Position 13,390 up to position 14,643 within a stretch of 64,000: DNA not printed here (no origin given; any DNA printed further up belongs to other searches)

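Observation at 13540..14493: PheS homologue in the canonical rplT-downstream slot looks catalytically dead but is an intact ORF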

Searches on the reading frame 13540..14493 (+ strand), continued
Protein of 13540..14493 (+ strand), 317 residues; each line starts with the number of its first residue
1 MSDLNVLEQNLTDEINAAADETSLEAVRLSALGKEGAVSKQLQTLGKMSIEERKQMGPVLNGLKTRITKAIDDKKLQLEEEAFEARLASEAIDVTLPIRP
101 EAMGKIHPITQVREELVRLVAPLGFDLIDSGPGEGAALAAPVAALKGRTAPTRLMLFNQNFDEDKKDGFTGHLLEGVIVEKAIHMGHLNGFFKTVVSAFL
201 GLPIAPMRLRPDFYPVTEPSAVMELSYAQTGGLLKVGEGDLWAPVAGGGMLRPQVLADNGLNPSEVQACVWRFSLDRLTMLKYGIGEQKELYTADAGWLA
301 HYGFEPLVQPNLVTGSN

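Call 60: list_cluster_members(proteins=[P0256, P0261, L085:11430-13754:+, P0291, P0317])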
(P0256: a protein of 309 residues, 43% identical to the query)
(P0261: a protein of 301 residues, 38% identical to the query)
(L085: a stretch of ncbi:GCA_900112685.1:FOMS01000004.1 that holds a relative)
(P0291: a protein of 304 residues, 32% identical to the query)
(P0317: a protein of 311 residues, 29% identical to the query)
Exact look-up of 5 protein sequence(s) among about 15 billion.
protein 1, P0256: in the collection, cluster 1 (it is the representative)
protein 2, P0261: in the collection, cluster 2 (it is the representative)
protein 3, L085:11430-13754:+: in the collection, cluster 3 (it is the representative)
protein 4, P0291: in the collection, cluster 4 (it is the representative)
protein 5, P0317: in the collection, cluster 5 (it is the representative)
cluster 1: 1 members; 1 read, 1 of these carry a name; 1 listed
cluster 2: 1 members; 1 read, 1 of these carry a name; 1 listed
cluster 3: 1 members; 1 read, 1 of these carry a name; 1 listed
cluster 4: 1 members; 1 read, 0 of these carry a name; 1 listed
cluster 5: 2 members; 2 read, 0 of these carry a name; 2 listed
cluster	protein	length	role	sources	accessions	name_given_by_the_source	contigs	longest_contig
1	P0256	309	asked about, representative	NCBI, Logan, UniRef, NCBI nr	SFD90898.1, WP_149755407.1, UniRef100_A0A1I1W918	tRNA ligase subunit PheS family protein [Roseivivax sediminis] | Phenylalanyl-tRNA synthetase, alpha subunit n=1 Tax=Roseivivax sediminis TaxID=936889 ... | phenylalanine--tRNA ligase subunit alpha [Roseivivax sediminis]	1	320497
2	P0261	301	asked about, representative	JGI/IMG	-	phenylalanyl-tRNA synthetase alpha chain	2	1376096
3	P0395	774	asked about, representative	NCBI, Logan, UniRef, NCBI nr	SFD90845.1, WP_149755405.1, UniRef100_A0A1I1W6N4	YtpR family tRNA-binding protein [Roseivivax sediminis] | Phenylalanine--tRNA ligase beta subunit n=1 Tax=Roseivivax sediminis TaxID=936889 ... | phenylalanine--tRNA ligase subunit beta [Roseivivax sediminis]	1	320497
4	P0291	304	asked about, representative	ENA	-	-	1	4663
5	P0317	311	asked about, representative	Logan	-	-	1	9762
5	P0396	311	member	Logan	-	-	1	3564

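Call 61: find_homologous_proteins(query=P0256, max_evalue=0.00001)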
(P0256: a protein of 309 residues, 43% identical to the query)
Query P0256 (309 aa): 5021 proteins with E <= 0.00001 among 8000 candidates; the best 120 are listed.
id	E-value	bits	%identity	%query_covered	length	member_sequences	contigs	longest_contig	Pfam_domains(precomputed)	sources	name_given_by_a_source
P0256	1.6e-191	653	100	100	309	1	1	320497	PF01409.26,PF02912.24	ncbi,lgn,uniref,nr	ncbi:tRNA ligase subunit PheS family protein [Roseivivax sediminis]|uniref:Phenylalanyl-tRNA synthet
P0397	5.0e-77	277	47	100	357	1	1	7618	PF01409.26,PF02912.24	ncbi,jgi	-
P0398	9.3e-77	276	47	100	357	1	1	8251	PF01409.26,PF02912.24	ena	-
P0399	1.6e-76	276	48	100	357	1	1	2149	PF01409.26,PF02912.24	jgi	jgi:phenylalanyl-tRNA synthetase alpha chain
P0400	2.6e-76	275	47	100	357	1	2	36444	PF01409.26,PF02912.24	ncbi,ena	-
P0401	3.3e-76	275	47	100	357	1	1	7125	PF01409.26,PF02912.24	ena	-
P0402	3.4e-76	275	47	100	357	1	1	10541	PF01409.26,PF02912.24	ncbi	-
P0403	3.7e-76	274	45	100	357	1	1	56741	PF01409.26,PF02912.24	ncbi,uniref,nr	ncbi:phenylalanine--tRNA ligase subunit alpha [Roseivivax isoporae]|uniref:Phenylalanine--tRNA ligas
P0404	7.4e-76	273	47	100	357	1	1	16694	PF01409.26,PF02912.24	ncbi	-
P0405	1.5e-75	273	47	100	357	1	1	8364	PF01409.26,PF02912.24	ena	-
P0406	1.9e-75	272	45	100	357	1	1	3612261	PF01409.26,PF02912.24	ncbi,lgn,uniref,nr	ncbi:phenylalanine--tRNA ligase subunit alpha [Roseovarius sp. SCSIO 43702]|uniref:phenylalanine--tR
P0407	1.9e-75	272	47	100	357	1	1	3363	PF01409.26,PF02912.24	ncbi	-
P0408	4.0e-75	271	45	100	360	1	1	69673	PF01409.26,PF02912.24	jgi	jgi:phenylalanyl-tRNA synthetase alpha chain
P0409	4.5e-75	271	45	100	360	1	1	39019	PF01409.26,PF02912.24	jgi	jgi:phenylalanyl-tRNA synthetase alpha chain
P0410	7.4e-75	270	45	100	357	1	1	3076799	PF01409.26,PF02912.24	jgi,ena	-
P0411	8.8e-75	270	45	100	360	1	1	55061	PF01409.26,PF02912.24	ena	-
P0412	8.8e-75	270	45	100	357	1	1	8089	PF01409.26,PF02912.24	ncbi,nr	ncbi:MAG: phenylalanine--tRNA ligase subunit alpha [Alphaproteobacteria bacterium]|nr:MAG: phenylala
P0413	9.3e-75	270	45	100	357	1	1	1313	PF01409.26,PF02912.24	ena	-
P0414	9.4e-75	270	45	100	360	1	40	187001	PF01409.26,PF02912.24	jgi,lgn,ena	jgi:phenylalanyl-tRNA synthetase alpha chain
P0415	1.3e-74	269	47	100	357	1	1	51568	PF01409.26,PF02912.24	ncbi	ncbi:MAG: phenylalanine--tRNA ligase subunit alpha [Pseudomonadota bacterium]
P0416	1.3e-74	269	44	100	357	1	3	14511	PF01409.26,PF02912.24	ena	-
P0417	1.7e-74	269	44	100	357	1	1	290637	PF01409.26,PF02912.24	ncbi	-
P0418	1.9e-74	269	45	100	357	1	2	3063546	PF01409.26,PF02912.24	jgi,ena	-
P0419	2.3e-74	269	45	100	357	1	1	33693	PF01409.26,PF02912.24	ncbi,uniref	ncbi:phenylalanine--tRNA ligase subunit alpha [Roseovarius sp. D22-M7]|uniref:phenylalanine--tRNA li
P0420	2.4e-74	269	44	100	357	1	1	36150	PF01409.26,PF02912.24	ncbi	-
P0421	3.6e-74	268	44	100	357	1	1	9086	PF01409.26,PF02912.24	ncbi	-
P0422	3.6e-74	268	45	100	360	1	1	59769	PF01409.26,PF02912.24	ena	-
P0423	3.6e-74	268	45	100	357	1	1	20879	PF01409.26,PF02912.24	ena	-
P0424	3.6e-74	268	47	100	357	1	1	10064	PF01409.26,PF02912.24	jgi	-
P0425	3.8e-74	268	46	100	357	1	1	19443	PF01409.26,PF02912.24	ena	-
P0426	4.2e-74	268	45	100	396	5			PF01409.26,PF02912.24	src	-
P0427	4.5e-74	268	44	100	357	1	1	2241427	PF01409.26,PF02912.24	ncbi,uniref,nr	ncbi:phenylalanine--tRNA ligase subunit alpha [Roseovarius sp. EL26]|uniref:phenylalanine--tRNA liga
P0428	5.1e-74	267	45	100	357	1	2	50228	PF01409.26,PF02912.24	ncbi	ncbi:MAG: phenylalanine--tRNA ligase subunit alpha [Pseudomonadota bacterium]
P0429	6.0e-74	267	43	100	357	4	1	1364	PF01409.26,PF02912.24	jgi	-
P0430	6.4e-74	267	44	100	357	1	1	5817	PF01409.26,PF02912.24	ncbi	-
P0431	7.0e-74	267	44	100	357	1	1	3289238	PF01409.26,PF02912.24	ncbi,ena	-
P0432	8.7e-74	267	45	100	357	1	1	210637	PF01409.26,PF02912.24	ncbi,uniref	ncbi:phenylalanine--tRNA ligase subunit alpha [Roseovarius tibetensis]|uniref:phenylalanine--tRNA li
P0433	1.0e-73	266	45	100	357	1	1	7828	PF01409.26,PF02912.24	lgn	-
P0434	1.1e-73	266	44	100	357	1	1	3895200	PF01409.26,PF02912.24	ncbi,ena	-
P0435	1.2e-73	266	46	100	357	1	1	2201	PF01409.26,PF02912.24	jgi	jgi:phenylalanyl-tRNA synthetase alpha chain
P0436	1.3e-73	266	45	100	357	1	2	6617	PF01409.26,PF02912.24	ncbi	-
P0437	1.4e-73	266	46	100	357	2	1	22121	PF01409.26,PF02912.24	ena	-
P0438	1.4e-73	266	44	100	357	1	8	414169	PF01409.26,PF02912.24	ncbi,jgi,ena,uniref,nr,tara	ncbi:MAG: phenylalanine--tRNA ligase subunit alpha [Confluentimicrobium sp.]|jgi:phenylalanyl-tRNA s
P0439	1.5e-73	266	45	100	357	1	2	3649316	PF01409.26,PF02912.24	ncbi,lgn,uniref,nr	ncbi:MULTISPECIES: phenylalanine--tRNA ligase subunit alpha [Actibacterium]|uniref:Phenylalanine--tR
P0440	1.5e-73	266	46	100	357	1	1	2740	PF01409.26,PF02912.24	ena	-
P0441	1.7e-73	266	45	100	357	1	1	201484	PF01409.26,PF02912.24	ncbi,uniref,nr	ncbi:phenylalanine--tRNA ligase subunit alpha [Roseovarius amoyensis]|uniref:phenylalanine--tRNA lig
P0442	2.0e-73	265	45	100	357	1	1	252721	PF01409.26,PF02912.24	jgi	-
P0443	2.4e-73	265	44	100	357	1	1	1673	PF01409.26,PF02912.24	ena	-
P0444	2.6e-73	265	44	100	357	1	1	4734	PF01409.26,PF02912.24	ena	-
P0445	2.9e-73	265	44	100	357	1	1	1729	PF01409.26,PF02912.24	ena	-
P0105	3.1e-73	265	42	100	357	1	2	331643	PF01409.26,PF02912.24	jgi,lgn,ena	-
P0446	3.1e-73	265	44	100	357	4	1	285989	PF01409.26,PF02912.24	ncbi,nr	ncbi:MAG: phenylalanine--tRNA ligase subunit alpha [Rhodobacteraceae bacterium]|nr:phenylalanine--tR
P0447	3.1e-73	265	45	100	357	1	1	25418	PF01409.26,PF02912.24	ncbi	ncbi:MAG: phenylalanine--tRNA ligase subunit alpha [Pseudomonadota bacterium]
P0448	3.1e-73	265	44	100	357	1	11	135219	PF01409.26,PF02912.24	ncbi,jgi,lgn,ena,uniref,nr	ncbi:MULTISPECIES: phenylalanine--tRNA ligase subunit alpha [Donghicola]|jgi:phenylalanyl-tRNA synth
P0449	3.2e-73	265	43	100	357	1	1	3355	PF01409.26,PF02912.24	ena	-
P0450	3.2e-73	265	43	100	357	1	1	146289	PF01409.26,PF02912.24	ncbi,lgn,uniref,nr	ncbi:phenylalanine--tRNA ligase subunit alpha [Tropicibacter sp. R15_0]|uniref:phenylalanine--tRNA l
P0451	3.7e-73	265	45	100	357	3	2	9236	PF01409.26,PF02912.24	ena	-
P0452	3.8e-73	265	46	100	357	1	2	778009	PF01409.26,PF02912.24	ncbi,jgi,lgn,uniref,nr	ncbi:phenylalanyl-tRNA synthetase, alpha subunit [Meinhardsimonia xiamenensis]|jgi:phenylalanyl-tRNA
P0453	3.8e-73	265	43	100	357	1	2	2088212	PF01409.26,PF02912.24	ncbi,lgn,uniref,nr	ncbi:Phenylalanine--tRNA ligase alpha subunit [Pelagimonas phthalicica]|uniref:Phenylalanine--tRNA l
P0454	3.9e-73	265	44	100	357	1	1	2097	PF01409.26,PF02912.24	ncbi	-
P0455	4.1e-73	265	44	100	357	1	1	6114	PF01409.26,PF02912.24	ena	-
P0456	4.1e-73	265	44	100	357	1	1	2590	PF01409.26,PF02912.24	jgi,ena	-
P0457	5.3e-73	264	44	100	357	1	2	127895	PF01409.26,PF02912.24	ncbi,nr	ncbi:MAG: phenylalanine--tRNA ligase subunit alpha [Rhodobacterales bacterium]|nr:MAG: phenylalanine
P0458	5.8e-73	264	45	100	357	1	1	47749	PF01409.26,PF02912.24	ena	-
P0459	6.0e-73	264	44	100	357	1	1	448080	PF01409.26,PF02912.24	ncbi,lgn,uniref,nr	ncbi:phenylalanine--tRNA ligase subunit alpha [Donghicola eburneus]|uniref:phenylalanine--tRNA ligas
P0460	6.2e-73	264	45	100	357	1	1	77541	PF01409.26,PF02912.24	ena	-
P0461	6.6e-73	264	44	100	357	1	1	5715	PF01409.26,PF02912.24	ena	-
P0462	7.0e-73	264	45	100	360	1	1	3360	PF01409.26,PF02912.24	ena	-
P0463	7.3e-73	264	44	100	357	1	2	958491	PF01409.26,PF02912.24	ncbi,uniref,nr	ncbi:phenylalanine--tRNA ligase subunit alpha [Donghicola sp. C2-DW-16]|uniref:Phenylalanine--tRNA l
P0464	7.4e-73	264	44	100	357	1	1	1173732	PF01409.26,PF02912.24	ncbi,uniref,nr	ncbi:phenylalanine--tRNA ligase subunit alpha [Sinisalibacter lacisalsi]|uniref:Phenylalanine--tRNA 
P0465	7.5e-73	264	43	100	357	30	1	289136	PF01409.26,PF02912.24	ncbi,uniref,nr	ncbi:phenylalanine--tRNA ligase subunit alpha [Pelagivirga sediminicola]|uniref:Phenylalanine--tRNA 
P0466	7.7e-73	264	42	100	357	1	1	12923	PF01409.26,PF02912.24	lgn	-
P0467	7.7e-73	264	42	100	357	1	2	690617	PF01409.26,PF02912.24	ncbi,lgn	ncbi:MAG: phenylalanine--tRNA ligase subunit alpha [Pelagimonas sp.]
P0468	8.0e-73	264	45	100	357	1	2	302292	PF01409.26,PF02912.24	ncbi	ncbi:MAG: phenylalanine--tRNA ligase subunit alpha [Pseudomonadota bacterium]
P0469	8.1e-73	264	43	100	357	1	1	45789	PF01409.26,PF02912.24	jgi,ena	jgi:phenylalanyl-tRNA synthetase alpha chain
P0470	8.7e-73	263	44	100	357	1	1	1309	PF01409.26,PF02912.24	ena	-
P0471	9.0e-73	263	44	100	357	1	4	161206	PF01409.26,PF02912.24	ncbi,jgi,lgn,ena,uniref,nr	ncbi:phenylalanine--tRNA ligase subunit alpha [Rhodovulum sp. FJ3]|uniref:phenylalanine--tRNA ligase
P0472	1.0e-72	263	46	100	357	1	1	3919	PF01409.26,PF02912.24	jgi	-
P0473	1.1e-72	263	44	100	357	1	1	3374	PF01409.26,PF02912.24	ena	-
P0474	1.1e-72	263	44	100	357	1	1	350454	PF01409.26,PF02912.24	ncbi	ncbi:MAG: phenylalanine--tRNA ligase subunit alpha [Paracoccaceae bacterium]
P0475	1.1e-72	263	44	100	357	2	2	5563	PF01409.26,PF02912.24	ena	-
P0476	1.1e-72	263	44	100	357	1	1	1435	PF01409.26,PF02912.24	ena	-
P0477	1.1e-72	263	45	100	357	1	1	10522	PF01409.26,PF02912.24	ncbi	ncbi:MAG: phenylalanine--tRNA ligase subunit alpha [Rhodovulum sp.]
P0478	1.1e-72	263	44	100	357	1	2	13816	PF01409.26,PF02912.24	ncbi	ncbi:MAG: phenylalanine--tRNA ligase subunit alpha [Pseudomonadota bacterium]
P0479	1.2e-72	263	44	100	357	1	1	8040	PF01409.26,PF02912.24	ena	-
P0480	1.3e-72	263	44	100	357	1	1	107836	PF01409.26,PF02912.24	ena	-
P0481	1.3e-72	263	43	100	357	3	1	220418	PF01409.26,PF02912.24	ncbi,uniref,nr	ncbi:phenylalanine--tRNA ligase subunit alpha [Aliiroseovarius sp.]|uniref:phenylalanine--tRNA ligas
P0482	1.3e-72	263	44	100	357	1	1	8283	PF01409.26,PF02912.24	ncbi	-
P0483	1.3e-72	263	43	100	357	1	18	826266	PF01409.26,PF02912.24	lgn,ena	-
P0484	1.3e-72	263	42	100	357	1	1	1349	PF01409.26,PF02912.24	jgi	jgi:phenylalanyl-tRNA synthetase alpha chain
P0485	1.4e-72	263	43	100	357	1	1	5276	PF01409.26,PF02912.24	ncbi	-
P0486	1.4e-72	263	44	100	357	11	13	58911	PF01409.26,PF02912.24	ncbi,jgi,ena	-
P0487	1.5e-72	263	43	100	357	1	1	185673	PF01409.26,PF02912.24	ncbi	-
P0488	1.6e-72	263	44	100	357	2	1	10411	PF01409.26,PF02912.24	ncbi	ncbi:MAG: phenylalanine--tRNA ligase subunit alpha [Paracoccaceae bacterium]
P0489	1.7e-72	263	45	100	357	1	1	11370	PF01409.26,PF02912.24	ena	-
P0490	1.7e-72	262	44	100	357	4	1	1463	PF01409.26,PF02912.24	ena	-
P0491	1.7e-72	262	44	100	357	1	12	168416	PF01409.26,PF02912.24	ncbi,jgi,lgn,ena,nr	ncbi:MAG: phenylalanine--tRNA ligase subunit alpha [Pseudomonadota bacterium]|jgi:phenylalanyl-tRNA 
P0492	1.8e-72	262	44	100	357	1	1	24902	PF01409.26,PF02912.24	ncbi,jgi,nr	ncbi:MAG: phenylalanine--tRNA ligase subunit alpha [Pseudomonadota bacterium]|jgi:phenylalanyl-tRNA 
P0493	1.8e-72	262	44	100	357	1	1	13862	PF01409.26,PF02912.24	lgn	-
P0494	1.8e-72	262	43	100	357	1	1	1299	PF01409.26,PF02912.24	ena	-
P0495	1.9e-72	262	45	100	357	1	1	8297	PF01409.26,PF02912.24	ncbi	ncbi:MAG: phenylalanine--tRNA ligase subunit alpha [Paracoccaceae bacterium]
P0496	1.9e-72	262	45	100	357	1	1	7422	PF01409.26,PF02912.24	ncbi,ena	-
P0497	1.9e-72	262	43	100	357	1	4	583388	PF01409.26,PF02912.24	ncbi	ncbi:MAG: phenylalanine--tRNA ligase subunit alpha [Maritimibacter sp.]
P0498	1.9e-72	262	44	100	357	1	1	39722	PF01409.26,PF02912.24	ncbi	ncbi:MAG: phenylalanine--tRNA ligase subunit alpha [Pseudomonadota bacterium]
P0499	1.9e-72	262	45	99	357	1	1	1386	PF01409.26,PF02912.24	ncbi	-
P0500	2.0e-72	262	43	100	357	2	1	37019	PF01409.26,PF02912.24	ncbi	ncbi:MAG: phenylalanine--tRNA ligase subunit alpha [Pseudomonadota bacterium]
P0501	2.0e-72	262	43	100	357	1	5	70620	PF01409.26,PF02912.24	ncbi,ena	-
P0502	2.0e-72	262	43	100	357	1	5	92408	PF01409.26,PF02912.24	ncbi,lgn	ncbi:MAG: phenylalanine--tRNA ligase subunit alpha [Pseudomonadota bacterium]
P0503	2.1e-72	262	43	100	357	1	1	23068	PF01409.26,PF02912.24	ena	-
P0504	2.1e-72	262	44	100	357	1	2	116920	PF01409.26,PF02912.24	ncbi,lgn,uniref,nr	ncbi:phenylalanine--tRNA ligase subunit alpha [Rhodovulum adriaticum]|uniref:Phenylalanine--tRNA lig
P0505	2.2e-72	262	43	100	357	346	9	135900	PF01409.26,PF02912.24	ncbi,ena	ncbi:MAG: phenylalanine--tRNA ligase subunit alpha [Roseovarius sp.]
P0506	2.3e-72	262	45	100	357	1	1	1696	PF01409.26,PF02912.24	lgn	-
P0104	2.4e-72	262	45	100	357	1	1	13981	PF01409.26,PF02912.24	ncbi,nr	ncbi:MAG: phenylalanine--tRNA ligase subunit alpha [Alphaproteobacteria bacterium]|nr:MAG: phenylala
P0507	2.4e-72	262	45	100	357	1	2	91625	PF01409.26,PF02912.24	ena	-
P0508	2.6e-72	262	44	100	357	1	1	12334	PF01409.26,PF02912.24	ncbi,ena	-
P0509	2.8e-72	262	44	100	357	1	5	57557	PF01409.26,PF02912.24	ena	-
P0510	2.8e-72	262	43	100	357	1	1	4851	PF01409.26,PF02912.24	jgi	jgi:phenylalanyl-tRNA synthetase alpha chain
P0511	2.9e-72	262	43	100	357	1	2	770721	PF01409.26,PF02912.24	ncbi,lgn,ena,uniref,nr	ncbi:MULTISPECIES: phenylalanine--tRNA ligase subunit alpha [Roseovarius]|uniref:phenylalanine--tRNA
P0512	3.0e-72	262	44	100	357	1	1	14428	PF01409.26,PF02912.24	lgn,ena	-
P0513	3.0e-72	262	44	100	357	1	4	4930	PF01409.26,PF02912.24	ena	-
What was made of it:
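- Tried and rejected: Its canonical PheS, if any, is not in the top 120 of call 61.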
